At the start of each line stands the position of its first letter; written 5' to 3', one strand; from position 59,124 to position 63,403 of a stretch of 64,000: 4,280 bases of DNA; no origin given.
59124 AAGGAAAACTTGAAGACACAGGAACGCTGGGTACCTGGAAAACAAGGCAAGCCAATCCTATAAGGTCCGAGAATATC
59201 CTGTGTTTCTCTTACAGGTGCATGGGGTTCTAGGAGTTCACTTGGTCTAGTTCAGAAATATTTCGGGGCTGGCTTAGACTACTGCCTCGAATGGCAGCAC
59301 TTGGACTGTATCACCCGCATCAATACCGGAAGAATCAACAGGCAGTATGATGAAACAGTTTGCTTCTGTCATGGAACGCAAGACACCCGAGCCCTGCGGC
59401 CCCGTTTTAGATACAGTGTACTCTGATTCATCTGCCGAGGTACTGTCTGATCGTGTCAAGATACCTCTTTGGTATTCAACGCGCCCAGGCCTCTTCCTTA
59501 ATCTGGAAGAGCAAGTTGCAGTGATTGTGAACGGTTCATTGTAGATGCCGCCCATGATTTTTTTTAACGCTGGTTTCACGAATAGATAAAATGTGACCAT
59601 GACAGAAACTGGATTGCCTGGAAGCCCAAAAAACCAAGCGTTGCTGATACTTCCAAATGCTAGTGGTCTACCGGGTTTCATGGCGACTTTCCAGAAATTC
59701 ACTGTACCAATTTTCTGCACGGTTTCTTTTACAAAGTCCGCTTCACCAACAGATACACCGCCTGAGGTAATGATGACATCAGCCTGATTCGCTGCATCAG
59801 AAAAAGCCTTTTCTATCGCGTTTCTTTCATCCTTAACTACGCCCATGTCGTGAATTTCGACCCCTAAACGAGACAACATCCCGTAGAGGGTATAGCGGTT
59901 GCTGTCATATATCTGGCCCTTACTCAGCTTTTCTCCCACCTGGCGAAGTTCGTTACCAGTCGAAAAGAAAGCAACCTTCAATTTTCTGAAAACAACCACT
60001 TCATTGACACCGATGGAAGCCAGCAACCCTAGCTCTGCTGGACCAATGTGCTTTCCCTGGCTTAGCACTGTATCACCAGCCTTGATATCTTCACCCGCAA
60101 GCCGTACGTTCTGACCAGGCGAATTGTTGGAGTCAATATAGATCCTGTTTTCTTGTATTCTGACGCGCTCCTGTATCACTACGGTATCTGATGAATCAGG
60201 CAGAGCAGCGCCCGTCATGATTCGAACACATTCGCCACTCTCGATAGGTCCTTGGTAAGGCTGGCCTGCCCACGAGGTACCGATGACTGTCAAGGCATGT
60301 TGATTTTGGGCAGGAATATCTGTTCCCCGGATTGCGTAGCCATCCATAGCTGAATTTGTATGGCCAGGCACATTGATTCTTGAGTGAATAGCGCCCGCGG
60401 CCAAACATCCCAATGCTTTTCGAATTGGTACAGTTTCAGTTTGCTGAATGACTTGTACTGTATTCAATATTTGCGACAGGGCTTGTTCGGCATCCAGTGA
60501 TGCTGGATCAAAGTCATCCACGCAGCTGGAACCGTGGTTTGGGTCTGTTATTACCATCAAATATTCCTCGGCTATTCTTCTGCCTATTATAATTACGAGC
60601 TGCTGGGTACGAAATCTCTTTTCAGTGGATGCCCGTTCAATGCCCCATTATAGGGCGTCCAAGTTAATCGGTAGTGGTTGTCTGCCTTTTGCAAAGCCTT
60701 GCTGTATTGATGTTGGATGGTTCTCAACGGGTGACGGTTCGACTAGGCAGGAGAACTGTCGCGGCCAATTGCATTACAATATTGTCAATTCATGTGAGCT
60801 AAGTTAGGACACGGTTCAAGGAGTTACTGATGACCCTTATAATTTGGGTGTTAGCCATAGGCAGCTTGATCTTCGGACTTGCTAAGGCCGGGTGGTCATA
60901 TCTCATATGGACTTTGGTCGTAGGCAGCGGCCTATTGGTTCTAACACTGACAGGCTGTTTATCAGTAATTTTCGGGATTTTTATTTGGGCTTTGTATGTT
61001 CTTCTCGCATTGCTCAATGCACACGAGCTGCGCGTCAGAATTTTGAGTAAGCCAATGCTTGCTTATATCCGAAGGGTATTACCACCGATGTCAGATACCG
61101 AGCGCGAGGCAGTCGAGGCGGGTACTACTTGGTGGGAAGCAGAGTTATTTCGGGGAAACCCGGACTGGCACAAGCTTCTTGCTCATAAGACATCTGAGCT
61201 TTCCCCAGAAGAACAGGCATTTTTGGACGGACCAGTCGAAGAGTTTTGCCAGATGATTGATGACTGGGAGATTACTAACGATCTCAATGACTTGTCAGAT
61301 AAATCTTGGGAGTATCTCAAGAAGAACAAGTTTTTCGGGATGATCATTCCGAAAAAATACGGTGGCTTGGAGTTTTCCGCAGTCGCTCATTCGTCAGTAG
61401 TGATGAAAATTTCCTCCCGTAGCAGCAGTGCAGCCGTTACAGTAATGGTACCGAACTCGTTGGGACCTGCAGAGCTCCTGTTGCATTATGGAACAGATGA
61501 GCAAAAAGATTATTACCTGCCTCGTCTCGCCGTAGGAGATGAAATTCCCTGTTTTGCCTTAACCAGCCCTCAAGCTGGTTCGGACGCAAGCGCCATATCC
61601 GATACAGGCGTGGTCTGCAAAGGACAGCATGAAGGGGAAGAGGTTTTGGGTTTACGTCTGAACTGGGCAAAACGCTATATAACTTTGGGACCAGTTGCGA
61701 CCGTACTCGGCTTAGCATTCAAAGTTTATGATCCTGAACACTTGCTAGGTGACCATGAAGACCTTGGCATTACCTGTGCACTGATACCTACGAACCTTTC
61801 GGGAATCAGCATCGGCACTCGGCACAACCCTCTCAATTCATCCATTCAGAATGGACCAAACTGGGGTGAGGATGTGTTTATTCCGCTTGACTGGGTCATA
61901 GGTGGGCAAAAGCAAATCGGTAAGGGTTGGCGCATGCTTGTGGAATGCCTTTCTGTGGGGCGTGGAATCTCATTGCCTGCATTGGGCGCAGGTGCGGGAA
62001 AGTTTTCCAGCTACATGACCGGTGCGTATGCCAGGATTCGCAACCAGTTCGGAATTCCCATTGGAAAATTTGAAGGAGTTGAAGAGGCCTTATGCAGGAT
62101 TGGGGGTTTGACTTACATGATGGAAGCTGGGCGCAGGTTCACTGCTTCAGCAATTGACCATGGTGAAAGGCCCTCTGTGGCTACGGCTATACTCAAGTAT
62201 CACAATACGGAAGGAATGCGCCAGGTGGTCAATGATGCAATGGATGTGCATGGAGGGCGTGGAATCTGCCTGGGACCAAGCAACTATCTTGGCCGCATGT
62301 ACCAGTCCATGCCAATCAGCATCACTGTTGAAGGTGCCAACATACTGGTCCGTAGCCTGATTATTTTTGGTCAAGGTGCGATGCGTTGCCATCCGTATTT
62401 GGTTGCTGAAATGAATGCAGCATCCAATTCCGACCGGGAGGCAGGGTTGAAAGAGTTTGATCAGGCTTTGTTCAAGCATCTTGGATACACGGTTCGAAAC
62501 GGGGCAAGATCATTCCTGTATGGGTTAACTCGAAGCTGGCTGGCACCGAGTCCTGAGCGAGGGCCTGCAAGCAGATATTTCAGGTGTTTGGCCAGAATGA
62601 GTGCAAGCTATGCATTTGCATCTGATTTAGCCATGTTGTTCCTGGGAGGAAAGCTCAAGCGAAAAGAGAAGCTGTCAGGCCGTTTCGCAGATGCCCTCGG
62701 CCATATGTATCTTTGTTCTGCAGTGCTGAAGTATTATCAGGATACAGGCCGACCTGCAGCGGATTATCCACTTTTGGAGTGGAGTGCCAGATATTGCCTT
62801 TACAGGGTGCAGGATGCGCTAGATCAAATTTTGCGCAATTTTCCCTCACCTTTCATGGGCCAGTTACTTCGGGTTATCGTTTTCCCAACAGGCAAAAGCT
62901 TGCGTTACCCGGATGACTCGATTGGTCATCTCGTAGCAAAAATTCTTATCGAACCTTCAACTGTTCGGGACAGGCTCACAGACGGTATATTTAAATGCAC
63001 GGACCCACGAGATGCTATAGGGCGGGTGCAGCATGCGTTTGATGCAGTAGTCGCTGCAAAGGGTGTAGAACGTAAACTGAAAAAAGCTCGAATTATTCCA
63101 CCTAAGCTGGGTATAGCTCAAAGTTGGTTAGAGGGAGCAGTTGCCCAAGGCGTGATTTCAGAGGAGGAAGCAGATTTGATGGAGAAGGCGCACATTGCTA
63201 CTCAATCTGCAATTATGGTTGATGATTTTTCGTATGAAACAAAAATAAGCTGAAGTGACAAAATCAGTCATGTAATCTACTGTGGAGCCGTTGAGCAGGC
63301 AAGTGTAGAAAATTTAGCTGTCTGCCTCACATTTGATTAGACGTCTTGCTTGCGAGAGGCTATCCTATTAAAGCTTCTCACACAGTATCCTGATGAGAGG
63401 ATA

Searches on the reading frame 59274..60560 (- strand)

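Call 69: search_protein_families(library=pfam, proteins=[window:59274-60560:-], max_evalue=0.00001)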
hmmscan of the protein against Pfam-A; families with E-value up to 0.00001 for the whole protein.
window:59274-60560:- (428 aa): 3 families
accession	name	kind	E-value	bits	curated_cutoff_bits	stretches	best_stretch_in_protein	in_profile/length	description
PF03453.22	MoeA_N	-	5e-45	153.5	30.8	1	24-184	3-160/160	MoeA N-terminal region (domain I and II)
PF00994.29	MoCF_biosynth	-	3e-36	124.7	26.6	1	201-334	5-144/144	Probable molybdopterin binding domain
PF03454.20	MoeA_C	-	5.8e-19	68.5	22.1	1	348-424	2-72/72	MoeA C-terminal region (domain IV)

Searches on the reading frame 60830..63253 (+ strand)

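Call 69: search_protein_families(library=pfam, proteins=[window:60830-63253:+], max_evalue=0.00001)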
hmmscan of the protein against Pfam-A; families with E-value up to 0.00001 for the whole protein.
window:60830-63253:+ (807 aa): 4 families
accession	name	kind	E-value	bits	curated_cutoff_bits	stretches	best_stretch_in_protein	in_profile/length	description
PF09317.16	ACDH_C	-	9e-104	347.5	25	1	518-800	1-284/284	Acyl-CoA dehydrogenase, C-terminal, bacterial type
PF02771.21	Acyl-CoA_dh_N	-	3.5e-17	63.3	22.9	1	142-236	22-112/113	Acyl-CoA dehydrogenase, N-terminal domain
PF00441.29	Acyl-CoA_dh_1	-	2.7e-15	57.2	22.4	1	364-509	1-143/150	Acyl-CoA dehydrogenase, C-terminal domain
PF02770.24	Acyl-CoA_dh_M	-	4.6e-09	36.8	33.3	1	241-333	1-80/97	Acyl-CoA dehydrogenase, middle domain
